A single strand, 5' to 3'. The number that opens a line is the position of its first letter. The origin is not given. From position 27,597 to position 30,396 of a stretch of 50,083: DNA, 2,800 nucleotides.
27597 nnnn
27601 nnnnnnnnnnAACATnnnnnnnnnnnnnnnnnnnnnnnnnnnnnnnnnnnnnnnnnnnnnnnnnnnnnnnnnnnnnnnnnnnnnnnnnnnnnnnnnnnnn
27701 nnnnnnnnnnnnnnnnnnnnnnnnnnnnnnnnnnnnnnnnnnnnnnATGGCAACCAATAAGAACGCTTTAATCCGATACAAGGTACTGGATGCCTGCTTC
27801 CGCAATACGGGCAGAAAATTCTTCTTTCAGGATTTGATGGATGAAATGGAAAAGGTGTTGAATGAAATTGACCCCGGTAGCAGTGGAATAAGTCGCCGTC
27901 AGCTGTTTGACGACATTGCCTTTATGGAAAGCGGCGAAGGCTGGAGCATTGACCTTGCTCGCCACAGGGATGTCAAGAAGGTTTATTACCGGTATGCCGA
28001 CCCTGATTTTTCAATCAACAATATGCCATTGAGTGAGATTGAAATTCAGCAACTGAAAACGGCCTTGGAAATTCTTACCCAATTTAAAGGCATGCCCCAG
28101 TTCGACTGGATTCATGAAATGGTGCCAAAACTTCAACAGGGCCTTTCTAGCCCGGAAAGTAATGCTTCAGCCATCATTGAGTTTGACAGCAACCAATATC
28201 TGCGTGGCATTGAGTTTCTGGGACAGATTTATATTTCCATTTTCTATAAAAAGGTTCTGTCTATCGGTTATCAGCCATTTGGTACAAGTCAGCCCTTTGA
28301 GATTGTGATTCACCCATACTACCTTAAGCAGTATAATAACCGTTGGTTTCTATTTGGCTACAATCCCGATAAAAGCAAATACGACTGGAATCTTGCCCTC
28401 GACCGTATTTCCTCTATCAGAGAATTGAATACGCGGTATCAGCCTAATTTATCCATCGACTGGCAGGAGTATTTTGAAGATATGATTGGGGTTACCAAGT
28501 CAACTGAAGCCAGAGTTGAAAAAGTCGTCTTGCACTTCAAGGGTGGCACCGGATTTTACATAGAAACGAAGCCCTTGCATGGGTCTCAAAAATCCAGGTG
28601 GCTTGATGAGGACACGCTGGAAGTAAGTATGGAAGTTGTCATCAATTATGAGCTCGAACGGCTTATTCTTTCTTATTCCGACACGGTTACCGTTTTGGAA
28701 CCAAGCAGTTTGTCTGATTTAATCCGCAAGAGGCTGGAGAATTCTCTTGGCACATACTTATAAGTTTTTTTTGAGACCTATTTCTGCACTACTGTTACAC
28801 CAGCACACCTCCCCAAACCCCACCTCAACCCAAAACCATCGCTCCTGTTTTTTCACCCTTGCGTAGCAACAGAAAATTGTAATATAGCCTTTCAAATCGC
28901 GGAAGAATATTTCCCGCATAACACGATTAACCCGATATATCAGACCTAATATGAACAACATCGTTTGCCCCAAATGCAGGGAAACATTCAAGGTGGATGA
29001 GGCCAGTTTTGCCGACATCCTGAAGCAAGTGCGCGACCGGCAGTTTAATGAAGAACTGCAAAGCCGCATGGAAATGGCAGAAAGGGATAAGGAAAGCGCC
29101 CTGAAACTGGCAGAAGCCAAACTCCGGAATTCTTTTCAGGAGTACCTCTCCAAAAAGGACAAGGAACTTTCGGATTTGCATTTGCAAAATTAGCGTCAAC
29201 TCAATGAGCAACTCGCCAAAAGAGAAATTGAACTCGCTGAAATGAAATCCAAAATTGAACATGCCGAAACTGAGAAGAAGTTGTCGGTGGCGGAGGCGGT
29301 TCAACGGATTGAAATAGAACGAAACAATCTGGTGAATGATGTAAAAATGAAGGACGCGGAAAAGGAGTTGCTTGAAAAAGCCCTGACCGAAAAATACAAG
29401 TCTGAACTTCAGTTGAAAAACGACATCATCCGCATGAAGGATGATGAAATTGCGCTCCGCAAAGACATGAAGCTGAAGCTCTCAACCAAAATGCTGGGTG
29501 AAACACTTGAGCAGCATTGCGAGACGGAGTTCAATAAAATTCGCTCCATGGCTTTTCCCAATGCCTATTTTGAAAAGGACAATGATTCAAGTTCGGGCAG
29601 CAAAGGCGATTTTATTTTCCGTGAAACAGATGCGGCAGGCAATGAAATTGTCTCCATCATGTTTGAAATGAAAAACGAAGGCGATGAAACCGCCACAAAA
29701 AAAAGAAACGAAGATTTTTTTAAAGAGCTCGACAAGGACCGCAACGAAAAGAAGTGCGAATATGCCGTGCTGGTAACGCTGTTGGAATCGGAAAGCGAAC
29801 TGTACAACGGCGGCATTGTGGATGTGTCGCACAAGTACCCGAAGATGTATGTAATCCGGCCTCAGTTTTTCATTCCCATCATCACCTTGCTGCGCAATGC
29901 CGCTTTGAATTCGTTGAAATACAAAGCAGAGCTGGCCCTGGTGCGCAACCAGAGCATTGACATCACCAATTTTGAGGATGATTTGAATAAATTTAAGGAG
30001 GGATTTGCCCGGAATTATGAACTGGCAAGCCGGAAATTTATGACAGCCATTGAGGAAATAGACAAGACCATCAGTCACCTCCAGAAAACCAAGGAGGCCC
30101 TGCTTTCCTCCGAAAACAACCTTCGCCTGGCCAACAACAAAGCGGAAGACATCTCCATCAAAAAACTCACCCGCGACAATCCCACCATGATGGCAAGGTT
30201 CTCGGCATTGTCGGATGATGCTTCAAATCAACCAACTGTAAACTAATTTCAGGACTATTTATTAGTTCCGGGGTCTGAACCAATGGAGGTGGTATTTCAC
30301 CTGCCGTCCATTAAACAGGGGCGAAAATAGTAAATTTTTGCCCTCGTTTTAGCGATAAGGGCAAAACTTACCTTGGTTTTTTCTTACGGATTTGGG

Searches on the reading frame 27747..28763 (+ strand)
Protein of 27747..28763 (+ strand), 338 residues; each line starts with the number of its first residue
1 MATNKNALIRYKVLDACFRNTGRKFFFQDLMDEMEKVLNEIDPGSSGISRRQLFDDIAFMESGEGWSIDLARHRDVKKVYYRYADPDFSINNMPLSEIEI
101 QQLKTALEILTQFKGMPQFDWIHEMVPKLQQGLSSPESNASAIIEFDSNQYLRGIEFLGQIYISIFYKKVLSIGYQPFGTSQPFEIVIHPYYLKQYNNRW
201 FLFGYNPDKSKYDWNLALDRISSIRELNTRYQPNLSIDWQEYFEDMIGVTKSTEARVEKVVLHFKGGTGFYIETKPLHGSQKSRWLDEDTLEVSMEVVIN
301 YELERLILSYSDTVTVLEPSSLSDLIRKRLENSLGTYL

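Call 3: search_protein_families(library=padloc, proteins=[window:27747-28763:+], max_evalue=0.01)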
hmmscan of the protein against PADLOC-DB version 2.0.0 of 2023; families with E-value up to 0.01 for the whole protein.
window:27747-28763:+ (338 aa): 3 families
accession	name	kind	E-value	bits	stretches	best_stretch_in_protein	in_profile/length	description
PDLC01652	WYL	-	4.7e-23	80.3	1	156-333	18-161/162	"CAS-I,CAS-II,CAS-III,CAS-IV,CAS-V,CAS-VI; associated_signaling"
PDLC01457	WYL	-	1.9e-14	51.8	1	22-322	16-229/229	"CAS-I,CAS-II,CAS-III,CAS-IV,CAS-V,CAS-VI; associated_signaling"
PDLC01766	Cas3c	-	0.00019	17.7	1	149-329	131-308/1009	-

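Call 4: search_protein_families(library=pfam, proteins=[window:27747-28763:+], max_evalue=0.01)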
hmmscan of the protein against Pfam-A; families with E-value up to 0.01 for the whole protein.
window:27747-28763:+ (338 aa): 2 families
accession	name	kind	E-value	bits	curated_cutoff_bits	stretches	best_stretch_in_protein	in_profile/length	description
PF25583.1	WCX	-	1.4e-09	38.5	23.9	1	257-332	2-74/76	WCX domain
PF13280.12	WYL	-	3.7e-09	36.9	21.8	1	157-225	2-69/70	WYL domain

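Call 5: search_protein_families(library=ncbifam, proteins=[window:27747-28763:+], max_evalue=0.01)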
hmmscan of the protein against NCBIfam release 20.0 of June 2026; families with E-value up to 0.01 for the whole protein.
window:27747-28763:+ (338 aa): 0 families

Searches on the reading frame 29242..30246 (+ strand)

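Call 90: search_protein_families(library=pfam, proteins=[window:29242-30246:+], max_evalue=0.00001)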
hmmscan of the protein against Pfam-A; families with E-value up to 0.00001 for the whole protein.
window:29242-30246:+ (334 aa): 1 family
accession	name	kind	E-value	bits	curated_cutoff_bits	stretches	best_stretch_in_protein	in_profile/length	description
PF09903.14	DUF2130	-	5.6e-89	298.2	26.7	1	53-311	2-254/255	Uncharacterized protein conserved in bacteria (DUF2130)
